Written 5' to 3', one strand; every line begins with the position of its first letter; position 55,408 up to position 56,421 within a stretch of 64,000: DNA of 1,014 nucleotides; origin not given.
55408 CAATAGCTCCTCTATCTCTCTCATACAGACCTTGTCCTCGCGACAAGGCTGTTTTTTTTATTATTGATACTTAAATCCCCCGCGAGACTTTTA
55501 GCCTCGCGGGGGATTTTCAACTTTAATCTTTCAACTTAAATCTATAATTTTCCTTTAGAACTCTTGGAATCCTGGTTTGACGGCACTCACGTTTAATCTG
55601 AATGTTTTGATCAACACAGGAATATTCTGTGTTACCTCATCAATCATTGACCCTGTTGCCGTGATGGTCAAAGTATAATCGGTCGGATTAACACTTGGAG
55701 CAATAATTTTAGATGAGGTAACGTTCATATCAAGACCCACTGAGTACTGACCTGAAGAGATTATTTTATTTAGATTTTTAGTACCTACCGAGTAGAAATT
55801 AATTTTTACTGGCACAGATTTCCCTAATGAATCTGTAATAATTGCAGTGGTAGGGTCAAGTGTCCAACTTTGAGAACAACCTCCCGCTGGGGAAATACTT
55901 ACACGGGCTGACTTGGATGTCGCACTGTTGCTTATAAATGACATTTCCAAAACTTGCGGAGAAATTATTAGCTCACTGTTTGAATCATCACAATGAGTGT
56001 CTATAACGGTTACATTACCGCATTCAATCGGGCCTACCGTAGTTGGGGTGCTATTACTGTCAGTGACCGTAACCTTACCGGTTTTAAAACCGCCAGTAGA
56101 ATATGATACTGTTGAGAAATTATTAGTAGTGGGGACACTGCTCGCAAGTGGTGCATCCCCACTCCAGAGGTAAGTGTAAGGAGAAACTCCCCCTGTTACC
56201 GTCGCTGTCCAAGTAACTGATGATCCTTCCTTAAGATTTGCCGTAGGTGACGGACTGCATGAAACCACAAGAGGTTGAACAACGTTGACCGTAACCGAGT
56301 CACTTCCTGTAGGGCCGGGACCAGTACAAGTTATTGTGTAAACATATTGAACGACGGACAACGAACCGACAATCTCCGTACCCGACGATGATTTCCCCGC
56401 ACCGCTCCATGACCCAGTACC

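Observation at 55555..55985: The 1681-aa and 2699-aa giants share a C-terminal module ending P-x-F-x-E-F at the very C-terminus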

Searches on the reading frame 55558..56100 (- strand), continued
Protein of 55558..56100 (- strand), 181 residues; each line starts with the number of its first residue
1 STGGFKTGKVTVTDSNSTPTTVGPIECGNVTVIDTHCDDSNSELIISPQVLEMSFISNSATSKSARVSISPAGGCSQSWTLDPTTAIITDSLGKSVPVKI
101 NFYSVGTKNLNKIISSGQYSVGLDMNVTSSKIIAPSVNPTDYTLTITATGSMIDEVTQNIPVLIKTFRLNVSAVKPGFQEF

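Call 82: find_encoding_contigs(protein=P0046, flank=10000, max_places=2)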
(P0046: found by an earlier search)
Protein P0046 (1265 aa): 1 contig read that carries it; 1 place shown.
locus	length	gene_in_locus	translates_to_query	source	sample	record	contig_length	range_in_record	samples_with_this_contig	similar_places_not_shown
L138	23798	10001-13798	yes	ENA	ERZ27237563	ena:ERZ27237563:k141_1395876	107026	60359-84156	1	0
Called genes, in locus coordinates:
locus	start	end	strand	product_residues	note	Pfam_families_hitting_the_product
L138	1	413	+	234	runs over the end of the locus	PF04452:Methyltrans_RNA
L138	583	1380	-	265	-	PF01978:TrmB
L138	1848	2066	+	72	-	-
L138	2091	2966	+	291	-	PF13186:SPASM (faint)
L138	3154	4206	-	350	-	PF05697:Trigger_N, PF05698:Trigger_C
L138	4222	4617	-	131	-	-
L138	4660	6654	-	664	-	PF03030:H_PPase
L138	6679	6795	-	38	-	-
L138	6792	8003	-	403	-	PF08529:NusA_N, PF00575:S1, PF13184:KH_NusA_1st, PF26594:KH_NusA_2nd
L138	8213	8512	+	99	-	-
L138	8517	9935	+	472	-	-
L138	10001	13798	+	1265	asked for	PF00041:fn3 (faint)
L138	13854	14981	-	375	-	-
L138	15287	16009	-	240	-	PF00483:NTP_transferase, PF12804:NTP_transf_3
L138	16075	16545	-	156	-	-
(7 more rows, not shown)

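Call 83: find_encoding_contigs(protein=P0029, flank=10000, max_places=2)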
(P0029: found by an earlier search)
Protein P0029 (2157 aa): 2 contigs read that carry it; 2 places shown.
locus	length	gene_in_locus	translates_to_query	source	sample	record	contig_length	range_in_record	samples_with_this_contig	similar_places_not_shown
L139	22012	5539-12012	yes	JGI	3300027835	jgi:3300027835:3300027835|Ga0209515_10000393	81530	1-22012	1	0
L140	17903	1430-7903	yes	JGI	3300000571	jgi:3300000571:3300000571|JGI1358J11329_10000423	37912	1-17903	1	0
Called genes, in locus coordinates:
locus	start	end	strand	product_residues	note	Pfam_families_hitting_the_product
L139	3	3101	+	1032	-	?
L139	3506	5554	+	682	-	-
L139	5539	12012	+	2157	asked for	PF21722:Gly_rich_2, PF07705:CARDB (weak)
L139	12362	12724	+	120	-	PF02675:AdoMet_dc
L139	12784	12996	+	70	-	-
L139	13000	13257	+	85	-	PF15738:YafQ_toxin (faint)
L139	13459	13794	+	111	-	-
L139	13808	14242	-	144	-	-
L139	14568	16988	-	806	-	PF03781:FGE-sulfatase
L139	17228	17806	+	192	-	-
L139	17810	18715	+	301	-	PF09924:LPG_synthase_C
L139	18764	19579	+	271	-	-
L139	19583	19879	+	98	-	-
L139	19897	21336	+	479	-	PF01590:GAF (faint), PF00512:HisKA, PF02518:HATPase_c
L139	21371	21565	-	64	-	-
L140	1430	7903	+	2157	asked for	PF21722:Gly_rich_2, PF07705:CARDB (weak)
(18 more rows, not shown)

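Call 84: find_encoding_contigs(protein=P0023, flank=10000, max_places=2)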
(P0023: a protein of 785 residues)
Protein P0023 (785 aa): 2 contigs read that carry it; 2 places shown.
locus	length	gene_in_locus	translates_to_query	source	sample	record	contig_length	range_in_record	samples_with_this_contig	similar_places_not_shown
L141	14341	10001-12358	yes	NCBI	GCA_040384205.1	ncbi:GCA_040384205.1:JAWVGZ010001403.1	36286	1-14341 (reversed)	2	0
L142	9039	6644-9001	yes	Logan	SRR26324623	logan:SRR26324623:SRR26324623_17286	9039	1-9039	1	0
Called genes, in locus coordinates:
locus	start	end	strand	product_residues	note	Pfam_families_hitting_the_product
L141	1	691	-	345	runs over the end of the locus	PF05697:Trigger_N, PF05698:Trigger_C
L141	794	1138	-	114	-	-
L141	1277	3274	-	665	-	PF03030:H_PPase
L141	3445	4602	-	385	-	PF08529:NusA_N, PF00575:S1, PF13184:KH_NusA_1st, PF26594:KH_NusA_2nd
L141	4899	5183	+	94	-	-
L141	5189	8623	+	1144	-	PF00801:PKD, PF18911:PKD_4 (faint)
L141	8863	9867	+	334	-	-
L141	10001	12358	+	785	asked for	-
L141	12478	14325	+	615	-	-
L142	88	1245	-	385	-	PF08529:NusA_N, PF00575:S1, PF13184:KH_NusA_1st, PF26594:KH_NusA_2nd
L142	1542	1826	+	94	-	-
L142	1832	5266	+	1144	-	PF00801:PKD, PF18911:PKD_4 (faint)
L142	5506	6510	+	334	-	-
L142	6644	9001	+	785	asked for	-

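Call 88: find_encoding_contigs(protein=P0010, flank=10000, max_places=2)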
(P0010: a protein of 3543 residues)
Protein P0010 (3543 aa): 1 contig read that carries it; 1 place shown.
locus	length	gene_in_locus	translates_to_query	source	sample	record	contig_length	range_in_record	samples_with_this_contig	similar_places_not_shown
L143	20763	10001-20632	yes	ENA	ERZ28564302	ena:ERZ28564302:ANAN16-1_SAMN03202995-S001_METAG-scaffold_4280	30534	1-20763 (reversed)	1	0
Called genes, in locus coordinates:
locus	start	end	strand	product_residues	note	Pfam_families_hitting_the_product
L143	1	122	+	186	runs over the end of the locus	PF20803:PaaX_M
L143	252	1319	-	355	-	PF05697:Trigger_N, PF05698:Trigger_C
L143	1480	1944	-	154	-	-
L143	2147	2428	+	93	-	-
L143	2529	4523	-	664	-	PF03030:H_PPase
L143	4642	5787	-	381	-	PF08529:NusA_N, PF00575:S1, PF13184:KH_NusA_1st, PF26594:KH_NusA_2nd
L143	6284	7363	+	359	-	-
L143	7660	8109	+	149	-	-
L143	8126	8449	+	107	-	-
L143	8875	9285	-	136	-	-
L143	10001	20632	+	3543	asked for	PF00041:fn3 (faint), PF16655:PhoD_N (faint), PF07705:CARDB (weak)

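Call 89: find_encoding_contigs(protein=P0021, flank=10000, max_places=2)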
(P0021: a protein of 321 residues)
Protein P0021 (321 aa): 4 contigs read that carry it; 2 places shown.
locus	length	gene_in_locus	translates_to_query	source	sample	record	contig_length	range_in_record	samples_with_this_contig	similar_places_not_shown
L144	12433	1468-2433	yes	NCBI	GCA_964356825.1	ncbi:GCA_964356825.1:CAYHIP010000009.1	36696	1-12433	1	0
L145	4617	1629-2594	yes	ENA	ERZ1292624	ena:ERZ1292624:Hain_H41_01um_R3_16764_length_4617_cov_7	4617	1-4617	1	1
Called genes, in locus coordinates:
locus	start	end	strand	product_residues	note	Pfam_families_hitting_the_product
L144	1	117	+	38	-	?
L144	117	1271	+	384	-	-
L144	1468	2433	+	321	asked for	-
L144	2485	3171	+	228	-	PF01553:Acyltransferase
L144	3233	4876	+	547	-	-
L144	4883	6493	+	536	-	PF16927:HisKA_7TM, PF00512:HisKA, PF02518:HATPase_c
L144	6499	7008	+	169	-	PF13529:Peptidase_C39_2, PF03412:Peptidase_C39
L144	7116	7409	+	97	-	-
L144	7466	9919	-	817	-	PF03781:FGE-sulfatase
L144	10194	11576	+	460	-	PF00391:PEP-utilizers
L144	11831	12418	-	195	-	-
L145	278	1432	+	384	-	-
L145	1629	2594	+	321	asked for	-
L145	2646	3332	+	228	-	PF01553:Acyltransferase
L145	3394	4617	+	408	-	?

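Call 90: find_encoding_contigs(protein=P0022, flank=10000, max_places=2)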
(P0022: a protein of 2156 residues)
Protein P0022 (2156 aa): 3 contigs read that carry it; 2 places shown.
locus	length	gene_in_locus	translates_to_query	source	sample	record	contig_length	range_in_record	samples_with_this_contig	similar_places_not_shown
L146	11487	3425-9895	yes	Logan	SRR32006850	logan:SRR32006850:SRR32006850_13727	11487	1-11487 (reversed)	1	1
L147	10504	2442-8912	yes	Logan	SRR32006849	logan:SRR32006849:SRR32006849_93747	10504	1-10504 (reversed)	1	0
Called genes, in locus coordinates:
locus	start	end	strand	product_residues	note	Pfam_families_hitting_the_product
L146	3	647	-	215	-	?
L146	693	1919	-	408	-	PF08529:NusA_N, PF00575:S1, PF13184:KH_NusA_1st, PF26594:KH_NusA_2nd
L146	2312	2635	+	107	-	-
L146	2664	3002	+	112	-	-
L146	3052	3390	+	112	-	-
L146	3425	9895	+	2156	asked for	-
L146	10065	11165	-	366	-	-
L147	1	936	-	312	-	?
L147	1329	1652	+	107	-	-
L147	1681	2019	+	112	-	-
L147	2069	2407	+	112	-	-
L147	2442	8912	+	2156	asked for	-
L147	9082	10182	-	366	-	-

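Call 97: find_encoding_contigs(protein=P0015, flank=10000, max_places=2)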
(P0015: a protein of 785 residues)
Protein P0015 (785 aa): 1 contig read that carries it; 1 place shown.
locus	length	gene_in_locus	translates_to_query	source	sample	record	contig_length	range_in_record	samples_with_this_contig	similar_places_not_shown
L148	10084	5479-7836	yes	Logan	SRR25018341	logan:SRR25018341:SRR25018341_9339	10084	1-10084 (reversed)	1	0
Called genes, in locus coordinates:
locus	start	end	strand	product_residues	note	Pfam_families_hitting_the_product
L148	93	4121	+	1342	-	PF21722:Gly_rich_2, PF07705:CARDB (weak)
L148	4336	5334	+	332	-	-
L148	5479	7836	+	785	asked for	-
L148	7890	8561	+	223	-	PF01553:Acyltransferase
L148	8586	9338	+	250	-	PF00765:Autoind_synth (weak), PF21926:FeeM, PF13444:Acetyltransf_5 (weak)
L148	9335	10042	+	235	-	PF01209:Ubie_methyltran, PF05148:Methyltransf_8 (weak), PF13489:Methyltransf_23, PF13847:Methyltransf_31, PF08241:Methyltransf_11, PF08242:Methyltransf_12, PF13649:Methyltransf_25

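Call 98: find_encoding_contigs(protein=P0019, flank=10000, max_places=2)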
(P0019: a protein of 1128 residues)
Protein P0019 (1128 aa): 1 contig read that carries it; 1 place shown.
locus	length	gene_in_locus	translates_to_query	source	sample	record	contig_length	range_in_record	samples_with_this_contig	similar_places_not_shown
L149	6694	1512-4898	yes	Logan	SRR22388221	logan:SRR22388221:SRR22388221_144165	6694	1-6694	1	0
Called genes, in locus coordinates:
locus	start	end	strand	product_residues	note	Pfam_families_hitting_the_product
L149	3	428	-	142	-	?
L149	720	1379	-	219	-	PF01797:Y1_Tnp (weak)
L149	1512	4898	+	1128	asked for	PF21722:Gly_rich_2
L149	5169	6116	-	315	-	-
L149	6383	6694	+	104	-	?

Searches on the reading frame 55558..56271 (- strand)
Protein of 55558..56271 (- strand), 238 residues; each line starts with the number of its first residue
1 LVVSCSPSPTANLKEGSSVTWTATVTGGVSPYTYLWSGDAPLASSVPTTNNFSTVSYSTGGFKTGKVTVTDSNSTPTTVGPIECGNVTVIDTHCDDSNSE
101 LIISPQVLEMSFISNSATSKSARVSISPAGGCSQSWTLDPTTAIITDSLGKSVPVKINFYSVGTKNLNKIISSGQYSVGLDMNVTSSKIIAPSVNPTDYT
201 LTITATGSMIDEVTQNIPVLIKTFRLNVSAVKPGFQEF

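Call 109: search_dna_similar(query=window:55558-56271:-, collection=phages, mode=protein, max_evalue=0.001, max_rows=10)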
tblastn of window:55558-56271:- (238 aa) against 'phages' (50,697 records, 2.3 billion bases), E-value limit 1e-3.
No match.
